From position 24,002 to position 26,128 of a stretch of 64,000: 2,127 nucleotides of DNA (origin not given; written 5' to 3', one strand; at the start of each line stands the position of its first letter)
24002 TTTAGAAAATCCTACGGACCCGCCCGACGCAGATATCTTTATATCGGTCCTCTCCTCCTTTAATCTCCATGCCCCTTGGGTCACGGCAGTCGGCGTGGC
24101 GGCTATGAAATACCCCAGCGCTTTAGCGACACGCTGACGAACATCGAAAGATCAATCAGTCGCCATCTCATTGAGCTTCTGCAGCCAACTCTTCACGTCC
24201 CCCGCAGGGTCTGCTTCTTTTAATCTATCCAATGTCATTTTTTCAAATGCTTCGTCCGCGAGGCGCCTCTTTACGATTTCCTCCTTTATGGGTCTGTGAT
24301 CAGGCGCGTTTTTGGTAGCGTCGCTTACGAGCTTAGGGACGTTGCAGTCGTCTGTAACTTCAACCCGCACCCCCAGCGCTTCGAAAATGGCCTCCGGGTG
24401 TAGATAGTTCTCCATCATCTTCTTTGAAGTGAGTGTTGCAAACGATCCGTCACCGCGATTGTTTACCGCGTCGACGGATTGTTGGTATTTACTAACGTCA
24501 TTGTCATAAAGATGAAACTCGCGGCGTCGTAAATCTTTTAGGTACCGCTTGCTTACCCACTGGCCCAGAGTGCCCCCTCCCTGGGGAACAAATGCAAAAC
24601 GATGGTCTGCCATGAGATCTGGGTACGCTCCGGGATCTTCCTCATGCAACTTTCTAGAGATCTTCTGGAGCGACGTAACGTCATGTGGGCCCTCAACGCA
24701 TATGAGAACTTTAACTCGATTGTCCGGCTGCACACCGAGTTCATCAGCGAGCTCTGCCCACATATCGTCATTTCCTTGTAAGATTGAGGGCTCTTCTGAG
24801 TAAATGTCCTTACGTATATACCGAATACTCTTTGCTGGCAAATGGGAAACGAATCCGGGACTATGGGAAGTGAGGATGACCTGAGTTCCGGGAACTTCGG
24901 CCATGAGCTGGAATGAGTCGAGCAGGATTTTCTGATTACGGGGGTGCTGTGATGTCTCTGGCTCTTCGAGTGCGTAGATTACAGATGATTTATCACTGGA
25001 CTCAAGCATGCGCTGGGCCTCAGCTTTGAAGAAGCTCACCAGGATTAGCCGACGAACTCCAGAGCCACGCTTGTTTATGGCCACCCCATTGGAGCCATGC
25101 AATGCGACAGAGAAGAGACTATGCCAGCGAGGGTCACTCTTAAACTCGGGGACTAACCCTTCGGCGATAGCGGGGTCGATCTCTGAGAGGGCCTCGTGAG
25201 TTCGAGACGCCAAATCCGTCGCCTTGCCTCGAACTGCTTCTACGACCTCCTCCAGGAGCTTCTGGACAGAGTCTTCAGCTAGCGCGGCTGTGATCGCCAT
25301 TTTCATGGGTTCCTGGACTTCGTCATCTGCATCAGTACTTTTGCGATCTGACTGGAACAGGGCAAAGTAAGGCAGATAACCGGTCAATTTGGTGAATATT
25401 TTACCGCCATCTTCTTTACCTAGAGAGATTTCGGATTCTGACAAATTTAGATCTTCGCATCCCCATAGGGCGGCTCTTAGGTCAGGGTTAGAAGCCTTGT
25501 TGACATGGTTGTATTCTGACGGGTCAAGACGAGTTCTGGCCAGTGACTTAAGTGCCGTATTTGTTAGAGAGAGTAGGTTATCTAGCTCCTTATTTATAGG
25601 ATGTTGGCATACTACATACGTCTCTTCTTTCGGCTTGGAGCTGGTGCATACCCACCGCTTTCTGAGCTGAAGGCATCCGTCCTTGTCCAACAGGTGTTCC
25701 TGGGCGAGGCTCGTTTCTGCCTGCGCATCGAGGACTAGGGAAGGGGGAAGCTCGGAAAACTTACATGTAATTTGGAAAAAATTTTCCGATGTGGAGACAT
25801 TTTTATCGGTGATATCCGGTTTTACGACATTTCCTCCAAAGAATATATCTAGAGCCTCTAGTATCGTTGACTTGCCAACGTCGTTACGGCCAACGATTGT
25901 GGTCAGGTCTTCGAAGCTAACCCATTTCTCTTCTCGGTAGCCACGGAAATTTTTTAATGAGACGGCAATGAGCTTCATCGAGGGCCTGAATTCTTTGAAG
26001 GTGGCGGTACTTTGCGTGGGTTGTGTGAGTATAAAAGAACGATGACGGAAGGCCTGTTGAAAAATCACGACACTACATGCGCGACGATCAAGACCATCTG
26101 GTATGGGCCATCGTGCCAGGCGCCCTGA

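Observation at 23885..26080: Foreign low-GC single-gene island encoding a standalone OLD/GajA-like ATPase-Toprim nuclease, beside a serine recombinase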

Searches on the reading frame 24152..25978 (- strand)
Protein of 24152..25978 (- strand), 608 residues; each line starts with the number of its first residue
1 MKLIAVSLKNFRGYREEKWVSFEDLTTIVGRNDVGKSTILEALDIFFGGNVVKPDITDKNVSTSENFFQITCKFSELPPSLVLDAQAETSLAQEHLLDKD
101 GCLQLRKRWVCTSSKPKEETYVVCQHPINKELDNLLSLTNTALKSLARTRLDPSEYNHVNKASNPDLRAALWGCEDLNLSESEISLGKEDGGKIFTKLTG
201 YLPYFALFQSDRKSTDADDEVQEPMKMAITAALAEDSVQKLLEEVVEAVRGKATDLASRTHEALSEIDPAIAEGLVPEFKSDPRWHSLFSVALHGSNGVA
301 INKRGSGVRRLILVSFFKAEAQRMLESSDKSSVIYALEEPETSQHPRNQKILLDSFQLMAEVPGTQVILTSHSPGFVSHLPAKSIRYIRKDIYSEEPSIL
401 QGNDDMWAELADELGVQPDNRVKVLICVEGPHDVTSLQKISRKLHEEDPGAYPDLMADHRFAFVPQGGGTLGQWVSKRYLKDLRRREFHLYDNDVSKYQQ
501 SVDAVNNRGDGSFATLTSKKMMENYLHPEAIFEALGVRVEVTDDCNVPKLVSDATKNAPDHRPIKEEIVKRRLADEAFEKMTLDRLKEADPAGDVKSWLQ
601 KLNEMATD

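Call 3: search_protein_families(library=pfam, proteins=[window:24152-25978:-], max_evalue=0.01)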
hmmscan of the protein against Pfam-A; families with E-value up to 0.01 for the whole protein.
window:24152-25978:- (608 aa): 7 families
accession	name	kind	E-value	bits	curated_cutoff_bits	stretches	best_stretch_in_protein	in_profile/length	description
PF13175.12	AAA_15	-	2.3e-73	248.4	32.1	1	1-377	1-374/374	AAA ATPase domain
PF13304.12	AAA_21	-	2e-16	61.4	27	2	253-378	182-304/304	AAA domain, putative AbiEii toxin, Type IV TA system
PF13476.12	AAA_23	-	1.4e-09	39.3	27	1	6-59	2-55/201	AAA domain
PF11398.14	DUF2813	-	7.1e-09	35.9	21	1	312-388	266-337/372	Protein of unknown function (DUF2813)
PF02463.25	SMC_N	-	0.00012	22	40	1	5-49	4-50/220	RecF/RecN/SMC N terminal domain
PF13555.12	AAA_29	-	0.00079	19.6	27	1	6-45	4-44/61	P-loop containing region of AAA domain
PF13514.12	AAA_27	-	0.0016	18.5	22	1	1-48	1-52/206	AAA domain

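Call 4: search_protein_families(library=padloc, proteins=[window:24152-25978:-], max_evalue=0.01)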
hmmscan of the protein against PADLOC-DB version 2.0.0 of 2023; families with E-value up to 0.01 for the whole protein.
window:24152-25978:- (608 aa): 137 families (the best 25 are shown)
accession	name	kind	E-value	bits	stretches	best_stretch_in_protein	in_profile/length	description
PDLC02979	AriA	-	2.1e-60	203.5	1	1-377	1-373/373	-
PDLC04168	GajA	-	2.6e-22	77.2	2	289-605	243-537/570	-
PDLC00066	GajA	-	2.8e-21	73.7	2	297-391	245-336/567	AAA ATPase domain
PDLC00086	GajA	-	7.3e-21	72.6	2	1-50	1-49/600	AAA ATPase domain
PDLC02358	Old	-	4.6e-19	66.6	2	1-124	2-119/578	Old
PDLC00062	GajA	-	2e-18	64.2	2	300-391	269-358/639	AAA ATPase domain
PDLC00090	GajA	-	2.7e-17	60.7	2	1-59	1-60/659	AAA ATPase domain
PDLC00067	GajA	-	3.2e-17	60.2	2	297-391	266-360/604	AAA ATPase domain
PDLC00070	GajA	-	5.9e-17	59.5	2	300-391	259-351/596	AAA ATPase domain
PDLC00069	GajA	-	2.5e-16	57.2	2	5-93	5-88/687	AAA ATPase domain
PDLC00278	PtuA1|PtuA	-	2e-15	55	2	1-62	1-64/436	AAA ATPase domain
PDLC02980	AriA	-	2.6e-15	55.2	2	298-377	232-303/304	-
PDLC00310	PtuA1|PtuA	-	3.9e-15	53.9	2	1-60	1-60/443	AAA ATPase domain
PDLC00061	GajA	-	3.9e-15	53.4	2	333-390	321-378/652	AAA ATPase domain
PDLC00077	GajA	-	4.5e-15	53.2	2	239-381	246-384/616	AAA ATPase domain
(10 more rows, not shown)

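Call 5: search_protein_families(library=ncbifam, proteins=[window:24152-25978:-], max_evalue=0.01)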
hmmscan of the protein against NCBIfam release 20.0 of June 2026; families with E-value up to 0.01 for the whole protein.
window:24152-25978:- (608 aa): 9 families
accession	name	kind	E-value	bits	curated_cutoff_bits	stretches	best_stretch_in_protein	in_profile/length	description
NF041760.1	PtuA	equivalog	2.8e-10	39.7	500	1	2-85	51-136/524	retron Ec78 anti-phage system effector ATPase PtuA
NF047739.1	antiphage_MADS3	equivalog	1.1e-08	34.7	420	1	330-402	335-403/427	methylation-associated defense system AAA family ATPase MAD3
TIGR00611.2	recf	equivalog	4.2e-08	32.7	172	1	6-76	4-74/339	DNA replication/repair protein RecF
NF053563.1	Rkd4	equivalog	3.5e-06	25.4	860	1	5-44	5-44/747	arcadin-4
NF010680.0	PRK14079.1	equivalog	7.1e-06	25.3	386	1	1-59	1-59/349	recombination protein F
NF038234.1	retron_eff_Eco8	equivalog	1.7e-05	23.6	250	1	1-48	1-48/679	retron Eco8 family effector endonuclease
NF002572.0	PRK02224.1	equivalog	0.00033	19.1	1087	1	1-75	1-75/888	DNA double-strand break repair ATPase Rad50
NF003034.1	PRK03918.1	equivalog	0.00057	18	700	1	1-45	1-45/878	DNA double-strand break repair ATPase Rad50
TIGR02169.1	SMC_prok_A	equivalog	0.0033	15.2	729.4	1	6-48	5-48/1165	chromosome segregation protein SMC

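Call 8: search_solved_structures(query=window:24152-25978:-, max_evalue=1, show_alignments=2)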
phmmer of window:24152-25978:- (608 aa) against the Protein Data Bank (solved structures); distinct sequences matched with E-value up to 1: 32.
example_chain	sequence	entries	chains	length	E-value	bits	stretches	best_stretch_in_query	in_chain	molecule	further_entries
6p74_A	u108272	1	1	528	4.5e-08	35.5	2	303-391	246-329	Putative ATP-dependent endonuclease of the OLD family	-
8wy4_A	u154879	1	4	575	0.00012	24.2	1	302-381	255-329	Endonuclease GajA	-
8jq9_B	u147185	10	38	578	0.00013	24.1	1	302-381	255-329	Endonuclease GajA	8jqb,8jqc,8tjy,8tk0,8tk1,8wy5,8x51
9n69_A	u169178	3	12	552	0.00014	24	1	6-47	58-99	AAA family ATPase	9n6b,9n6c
8j4t_A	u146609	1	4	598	0.00014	24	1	302-381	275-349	Endonuclease GajA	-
8sm3_A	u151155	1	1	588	0.00026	23.1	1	302-381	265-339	Endonuclease GajA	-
8u7i_A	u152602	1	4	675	0.00039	22.5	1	302-381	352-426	Endonuclease GajA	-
8ee4_A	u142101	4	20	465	0.00081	21.5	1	327-393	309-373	PtuA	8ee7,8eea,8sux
9kjx_B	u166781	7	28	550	0.0032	19.5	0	323-390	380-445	AAA family ATPase | Retron I-A effector PtuA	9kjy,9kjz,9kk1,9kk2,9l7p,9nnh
9vkz_A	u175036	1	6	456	0.0036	19.3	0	6-53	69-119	Retron Ec78 probable ATPase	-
9u9y_A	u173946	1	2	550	0.0043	19.1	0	323-390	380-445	AAA family ATPase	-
9vh1_D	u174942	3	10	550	0.0049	18.9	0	6-53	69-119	Retron Ec78 probable ATPase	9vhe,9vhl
9nnk_C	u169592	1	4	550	0.0052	18.8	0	6-53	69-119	Retreon I-A effector PtuA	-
9nnb_C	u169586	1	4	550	0.0081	18.2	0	6-53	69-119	Retron I-A effector PtuA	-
22bu_B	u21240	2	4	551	0.013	17.4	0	6-61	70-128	AAA family ATPase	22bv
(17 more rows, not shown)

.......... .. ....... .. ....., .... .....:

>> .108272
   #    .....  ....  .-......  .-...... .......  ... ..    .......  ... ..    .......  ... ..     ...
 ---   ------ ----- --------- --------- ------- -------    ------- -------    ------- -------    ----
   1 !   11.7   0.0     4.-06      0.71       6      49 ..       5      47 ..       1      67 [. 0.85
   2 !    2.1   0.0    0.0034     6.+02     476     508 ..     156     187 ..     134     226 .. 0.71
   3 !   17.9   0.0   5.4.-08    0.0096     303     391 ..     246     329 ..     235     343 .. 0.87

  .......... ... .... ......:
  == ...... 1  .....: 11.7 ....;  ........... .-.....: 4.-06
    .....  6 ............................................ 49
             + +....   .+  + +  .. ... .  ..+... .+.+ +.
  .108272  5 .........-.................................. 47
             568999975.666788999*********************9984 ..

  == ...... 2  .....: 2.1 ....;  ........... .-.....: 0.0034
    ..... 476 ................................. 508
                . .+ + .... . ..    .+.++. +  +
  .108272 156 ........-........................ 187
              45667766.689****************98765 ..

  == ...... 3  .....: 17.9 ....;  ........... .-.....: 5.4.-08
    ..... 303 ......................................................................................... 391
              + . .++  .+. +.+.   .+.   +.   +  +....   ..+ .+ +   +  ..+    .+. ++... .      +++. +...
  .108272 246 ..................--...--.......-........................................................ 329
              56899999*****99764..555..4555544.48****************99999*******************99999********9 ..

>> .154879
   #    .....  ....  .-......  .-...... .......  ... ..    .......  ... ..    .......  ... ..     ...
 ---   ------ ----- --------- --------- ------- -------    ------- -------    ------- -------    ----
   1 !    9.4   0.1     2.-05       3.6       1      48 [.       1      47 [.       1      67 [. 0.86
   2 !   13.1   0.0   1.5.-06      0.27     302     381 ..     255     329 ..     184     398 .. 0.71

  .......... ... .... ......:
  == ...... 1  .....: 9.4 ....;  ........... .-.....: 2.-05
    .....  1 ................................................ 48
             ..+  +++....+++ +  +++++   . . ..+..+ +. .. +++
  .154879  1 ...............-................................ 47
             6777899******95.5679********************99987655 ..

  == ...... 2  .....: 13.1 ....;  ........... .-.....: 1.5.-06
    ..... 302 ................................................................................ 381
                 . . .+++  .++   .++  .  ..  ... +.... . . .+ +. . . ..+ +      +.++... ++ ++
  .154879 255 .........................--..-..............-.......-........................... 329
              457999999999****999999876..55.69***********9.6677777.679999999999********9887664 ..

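Call 9: find_homologous_proteins(query=window:24152-25978:-, max_evalue=0.00001)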
Query window:24152-25978:- (608 aa): 5280 proteins with E <= 0.00001 among 8000 candidates; the best 120 are listed.
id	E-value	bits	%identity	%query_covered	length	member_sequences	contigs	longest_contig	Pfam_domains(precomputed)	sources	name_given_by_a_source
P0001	0.0e+0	1374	100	100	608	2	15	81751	PF11398.15,PF13175.13,PF13476.13,PF13304.13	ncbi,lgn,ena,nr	ncbi:ATP-binding protein [Micrococcus luteus]|nr:ATP-binding protein [Micrococcus luteus] MCV7508976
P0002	0.0e+0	1034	75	100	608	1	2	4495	PF11398.15,PF13175.13,PF13476.13,PF13304.13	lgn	-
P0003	0.0e+0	1034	75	100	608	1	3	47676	PF11398.15,PF13175.13,PF13476.13,PF13304.13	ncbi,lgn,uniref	ncbi:ATP-binding protein [Glutamicibacter arilaitensis]|uniref:ATP-binding protein n=1 Tax=Glutamici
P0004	0.0e+0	1027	75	100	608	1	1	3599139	PF11398.15,PF13175.13,PF13476.13,PF13304.13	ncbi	ncbi:ATP-binding protein [Glutamicibacter sp. X7]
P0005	0.0e+0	1025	74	100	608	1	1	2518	PF11398.15,PF13175.13,PF13476.13,PF13304.13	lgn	-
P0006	0.0e+0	1025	74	100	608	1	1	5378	PF11398.15,PF13175.13,PF13476.13,PF13304.13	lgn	-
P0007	0.0e+0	1024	74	100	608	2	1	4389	PF11398.15,PF13175.13,PF13476.13,PF02463.26,PF13304.13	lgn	-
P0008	0.0e+0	1018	74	100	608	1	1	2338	PF11398.15,PF13175.13,PF13476.13,PF02463.26,PF13304.13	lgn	-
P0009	0.0e+0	1012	73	100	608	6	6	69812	PF11398.15,PF13175.13,PF13476.13,PF13304.13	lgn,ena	-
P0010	3.1e-297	1005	72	100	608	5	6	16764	PF11398.15,PF13175.13,PF13476.13,PF13304.13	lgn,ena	-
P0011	4.8e-296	1001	72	100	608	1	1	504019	PF11398.15,PF13175.13,PF13476.13,PF13304.13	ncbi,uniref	ncbi:ATP-binding protein [Leucobacter sp. NPDC015123]|uniref:ATP-binding protein n=1 Tax=Leucobacter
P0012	5.0e-296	1001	72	100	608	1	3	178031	PF11398.15,PF13175.13,PF13476.13,PF13304.13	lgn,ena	-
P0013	2.8e-285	966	70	100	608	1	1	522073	PF11398.15,PF13175.13,PF13476.13,PF13304.13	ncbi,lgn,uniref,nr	ncbi:ATP-binding protein [Arthrobacter glacialis]|uniref:OLD family endonuclease n=1 Tax=Arthrobacte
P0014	2.8e-285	966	69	100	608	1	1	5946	PF11398.15,PF13175.13,PF13476.13,PF13304.13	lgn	-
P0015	1.8e-283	960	69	100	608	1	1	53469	PF11398.15,PF13175.13,PF13476.13,PF13304.13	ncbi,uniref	ncbi:ATP-binding protein [Specibacter sp. NPDC078692]|uniref:ATP-binding protein n=1 Tax=Specibacter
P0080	2.1e-187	643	51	100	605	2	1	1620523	PF11398.15,PF13175.13,PF13476.13,PF02463.26,PF13304.13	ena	-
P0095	8.4e-186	637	49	100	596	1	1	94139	PF11398.15,PF13175.13,PF13476.13,PF13304.13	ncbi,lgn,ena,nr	ncbi:MAG: OLD family endonuclease [Chloroflexi bacterium HGW-Chloroflexi-10]|nr:MAG: OLD family endo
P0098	3.7e-185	635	50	100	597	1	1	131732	PF11398.15,PF13175.13,PF13476.13,PF13304.13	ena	-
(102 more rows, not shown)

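Call 18: find_encoding_contigs(protein=P0001, flank=10000, max_places=10)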
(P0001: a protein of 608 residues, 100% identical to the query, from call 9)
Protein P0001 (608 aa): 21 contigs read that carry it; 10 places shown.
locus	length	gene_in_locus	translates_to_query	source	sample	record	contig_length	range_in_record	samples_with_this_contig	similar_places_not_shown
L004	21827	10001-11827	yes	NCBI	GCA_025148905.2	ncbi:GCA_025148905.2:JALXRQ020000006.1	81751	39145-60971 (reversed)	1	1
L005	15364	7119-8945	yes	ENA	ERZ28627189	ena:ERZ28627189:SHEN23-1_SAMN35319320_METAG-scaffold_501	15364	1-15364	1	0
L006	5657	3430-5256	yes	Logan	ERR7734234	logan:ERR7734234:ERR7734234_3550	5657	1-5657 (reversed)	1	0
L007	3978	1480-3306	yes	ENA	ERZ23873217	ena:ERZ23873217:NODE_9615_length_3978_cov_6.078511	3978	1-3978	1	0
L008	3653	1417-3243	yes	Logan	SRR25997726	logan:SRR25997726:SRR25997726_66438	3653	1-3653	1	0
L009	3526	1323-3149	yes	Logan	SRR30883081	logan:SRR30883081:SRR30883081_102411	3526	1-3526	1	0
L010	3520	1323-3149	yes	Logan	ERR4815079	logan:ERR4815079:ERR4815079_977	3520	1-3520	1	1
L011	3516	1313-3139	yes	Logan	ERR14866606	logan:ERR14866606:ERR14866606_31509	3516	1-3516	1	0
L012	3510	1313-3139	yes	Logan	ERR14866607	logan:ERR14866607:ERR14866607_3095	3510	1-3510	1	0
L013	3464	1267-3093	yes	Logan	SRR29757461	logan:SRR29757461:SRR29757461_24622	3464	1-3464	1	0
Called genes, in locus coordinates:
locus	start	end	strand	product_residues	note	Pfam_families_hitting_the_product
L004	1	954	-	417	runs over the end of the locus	PF05977:MFS_3, PF07690:MFS_1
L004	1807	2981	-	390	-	PF01527:HTH_Tnp_1 (weak), PF00665:rve, PF13683:rve_3 (weak)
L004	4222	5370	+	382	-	PF13302:Acetyltransf_3, PF00583:Acetyltransf_1, PF13420:Acetyltransf_4 (weak), PF13489:Methyltransf_23, PF08241:Methyltransf_11, PF08242:Methyltransf_12 (weak), PF13649:Methyltransf_25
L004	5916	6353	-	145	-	PF07510:GmrSD_C (weak)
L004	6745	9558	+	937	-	PF20464:MmeI_N, PF20465:MmeI_hel, PF20473:MmeI_Mtase, PF20466:MmeI_TRD, PF20467:MmeI_C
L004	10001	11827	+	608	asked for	PF11398:DUF2813 (faint), PF13175:AAA_15, PF13476:AAA_23, PF13304:AAA_21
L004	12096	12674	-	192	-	PF00239:Resolvase, PF02796:HTH_7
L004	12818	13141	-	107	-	-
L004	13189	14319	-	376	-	-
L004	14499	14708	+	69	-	-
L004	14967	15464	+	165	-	PF00583:Acetyltransf_1, PF13673:Acetyltransf_10, PF13508:Acetyltransf_7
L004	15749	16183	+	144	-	-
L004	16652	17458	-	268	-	-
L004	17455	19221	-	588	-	PF01551:Peptidase_M23, PF00877:NLPC_P60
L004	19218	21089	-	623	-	-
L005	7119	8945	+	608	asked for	PF11398:DUF2813 (faint), PF13175:AAA_15, PF13476:AAA_23, PF13304:AAA_21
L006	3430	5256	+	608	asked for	PF11398:DUF2813 (faint), PF13175:AAA_15, PF13476:AAA_23, PF13304:AAA_21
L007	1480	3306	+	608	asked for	PF11398:DUF2813 (faint), PF13175:AAA_15, PF13476:AAA_23, PF13304:AAA_21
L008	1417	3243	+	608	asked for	PF11398:DUF2813 (faint), PF13175:AAA_15, PF13476:AAA_23, PF13304:AAA_21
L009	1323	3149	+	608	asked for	PF11398:DUF2813 (faint), PF13175:AAA_15, PF13476:AAA_23, PF13304:AAA_21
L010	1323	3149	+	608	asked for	PF11398:DUF2813 (faint), PF13175:AAA_15, PF13476:AAA_23, PF13304:AAA_21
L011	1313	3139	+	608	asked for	PF11398:DUF2813 (faint), PF13175:AAA_15, PF13476:AAA_23, PF13304:AAA_21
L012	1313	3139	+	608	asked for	PF11398:DUF2813 (faint), PF13175:AAA_15, PF13476:AAA_23, PF13304:AAA_21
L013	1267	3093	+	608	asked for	PF11398:DUF2813 (faint), PF13175:AAA_15, PF13476:AAA_23, PF13304:AAA_21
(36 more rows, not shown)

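Call 20: find_encoding_contigs(protein=P0004, flank=8000, max_places=3)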
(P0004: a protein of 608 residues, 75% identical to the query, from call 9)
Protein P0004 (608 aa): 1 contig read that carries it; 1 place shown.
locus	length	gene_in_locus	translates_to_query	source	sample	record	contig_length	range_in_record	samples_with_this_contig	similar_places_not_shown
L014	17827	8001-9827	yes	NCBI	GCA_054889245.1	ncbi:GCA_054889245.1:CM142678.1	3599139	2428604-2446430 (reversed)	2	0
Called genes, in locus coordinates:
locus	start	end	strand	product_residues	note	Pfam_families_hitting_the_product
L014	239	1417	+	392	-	PF06347:SH3_4 (faint), PF07653:SH3_2 (faint), PF08239:SH3_3, PF18348:SH3_16 (faint), PF08239:SH3_3, PF01522:Polysacc_deac_1 (faint)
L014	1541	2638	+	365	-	PF02401:LYTB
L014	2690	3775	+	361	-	PF01926:MMR_HSR1, PF02421:FeoB_N, PF06071:YchF-GTPase_C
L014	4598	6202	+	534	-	PF00005:ABC_tran (faint), PF13175:AAA_15 (faint), PF13304:AAA_21, PF14491:DUF4435 (weak)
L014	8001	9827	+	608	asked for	PF11398:DUF2813 (faint), PF13175:AAA_15, PF13476:AAA_23, PF13304:AAA_21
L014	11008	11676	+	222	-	PF03473:MOSC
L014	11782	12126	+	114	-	-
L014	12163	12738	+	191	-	-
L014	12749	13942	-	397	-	PF05977:MFS_3, PF07690:MFS_1, PF13347:MFS_2, PF07690:MFS_1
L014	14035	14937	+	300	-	PF14136:DUF4303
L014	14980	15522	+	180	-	PF13302:Acetyltransf_3, PF00583:Acetyltransf_1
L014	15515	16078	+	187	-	PF07719:TPR_2 (faint), PF13374:TPR_10 (faint), PF13424:TPR_12 (weak), PF00515:TPR_1 (faint)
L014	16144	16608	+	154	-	PF00583:Acetyltransf_1, PF13673:Acetyltransf_10, PF13508:Acetyltransf_7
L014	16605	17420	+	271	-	PF00561:Abhydrolase_1, PF00975:Thioesterase, PF12146:Hydrolase_4, PF12697:Abhydrolase_6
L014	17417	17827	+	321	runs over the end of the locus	PF01370:Epimerase (weak)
